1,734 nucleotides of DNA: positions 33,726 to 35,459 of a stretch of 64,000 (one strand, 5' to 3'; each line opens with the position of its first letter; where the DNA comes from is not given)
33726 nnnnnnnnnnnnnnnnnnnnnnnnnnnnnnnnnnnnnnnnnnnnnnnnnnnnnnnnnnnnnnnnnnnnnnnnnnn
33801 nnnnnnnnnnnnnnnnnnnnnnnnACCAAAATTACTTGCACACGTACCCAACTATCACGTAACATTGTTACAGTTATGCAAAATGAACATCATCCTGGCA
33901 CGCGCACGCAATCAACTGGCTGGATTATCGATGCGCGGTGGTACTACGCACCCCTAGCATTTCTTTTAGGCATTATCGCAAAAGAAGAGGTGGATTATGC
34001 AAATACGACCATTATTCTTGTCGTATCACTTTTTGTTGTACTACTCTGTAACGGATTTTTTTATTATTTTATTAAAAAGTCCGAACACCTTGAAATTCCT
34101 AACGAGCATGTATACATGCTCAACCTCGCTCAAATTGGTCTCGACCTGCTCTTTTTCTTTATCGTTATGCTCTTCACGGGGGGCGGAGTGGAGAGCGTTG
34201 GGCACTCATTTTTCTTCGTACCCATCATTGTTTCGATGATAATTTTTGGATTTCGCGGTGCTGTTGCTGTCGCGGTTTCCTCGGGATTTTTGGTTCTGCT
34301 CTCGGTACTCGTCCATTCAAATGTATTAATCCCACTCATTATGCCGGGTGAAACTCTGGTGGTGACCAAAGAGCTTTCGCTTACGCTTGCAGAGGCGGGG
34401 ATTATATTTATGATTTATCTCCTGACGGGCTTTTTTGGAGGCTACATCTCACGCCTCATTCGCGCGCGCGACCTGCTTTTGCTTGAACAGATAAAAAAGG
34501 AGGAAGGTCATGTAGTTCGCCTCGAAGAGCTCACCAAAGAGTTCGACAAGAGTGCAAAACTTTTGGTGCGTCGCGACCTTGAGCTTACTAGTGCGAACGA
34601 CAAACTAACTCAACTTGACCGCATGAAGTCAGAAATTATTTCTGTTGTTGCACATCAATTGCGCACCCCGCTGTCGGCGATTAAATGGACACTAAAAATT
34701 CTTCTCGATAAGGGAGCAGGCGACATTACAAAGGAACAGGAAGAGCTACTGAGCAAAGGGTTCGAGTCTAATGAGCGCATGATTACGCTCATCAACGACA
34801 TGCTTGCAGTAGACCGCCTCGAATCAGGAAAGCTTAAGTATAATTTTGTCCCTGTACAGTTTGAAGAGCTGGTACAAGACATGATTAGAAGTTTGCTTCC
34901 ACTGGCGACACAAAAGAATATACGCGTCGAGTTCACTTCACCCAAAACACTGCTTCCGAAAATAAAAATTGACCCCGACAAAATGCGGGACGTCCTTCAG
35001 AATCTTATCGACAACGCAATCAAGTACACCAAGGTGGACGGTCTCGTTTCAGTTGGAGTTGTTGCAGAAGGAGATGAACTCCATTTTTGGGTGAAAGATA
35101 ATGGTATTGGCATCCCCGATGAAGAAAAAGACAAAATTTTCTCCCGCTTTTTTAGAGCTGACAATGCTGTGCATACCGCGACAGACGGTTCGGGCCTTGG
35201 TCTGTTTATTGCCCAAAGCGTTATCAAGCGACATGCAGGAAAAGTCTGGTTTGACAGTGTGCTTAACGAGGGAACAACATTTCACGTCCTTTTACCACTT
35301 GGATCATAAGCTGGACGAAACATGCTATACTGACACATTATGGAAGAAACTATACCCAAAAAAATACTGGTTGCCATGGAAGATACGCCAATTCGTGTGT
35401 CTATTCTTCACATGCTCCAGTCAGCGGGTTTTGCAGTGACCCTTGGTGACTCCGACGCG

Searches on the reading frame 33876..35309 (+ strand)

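Call 45: search_protein_families(library=pfam, proteins=[window:33876-35309:+], max_evalue=0.00001)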
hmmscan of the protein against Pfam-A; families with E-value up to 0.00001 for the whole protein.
window:33876-35309:+ (477 aa): 2 families
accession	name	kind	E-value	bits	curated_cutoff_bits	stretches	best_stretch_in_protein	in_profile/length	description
PF02518.31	HATPase_c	-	6.4e-27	94.6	26.4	1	366-475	2-109/111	Histidine kinase-, DNA gyrase B-, and HSP90-like ATPase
PF00512.31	HisKA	-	1.6e-14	54.1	26.9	1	250-318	1-66/66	His Kinase A (phospho-acceptor) domain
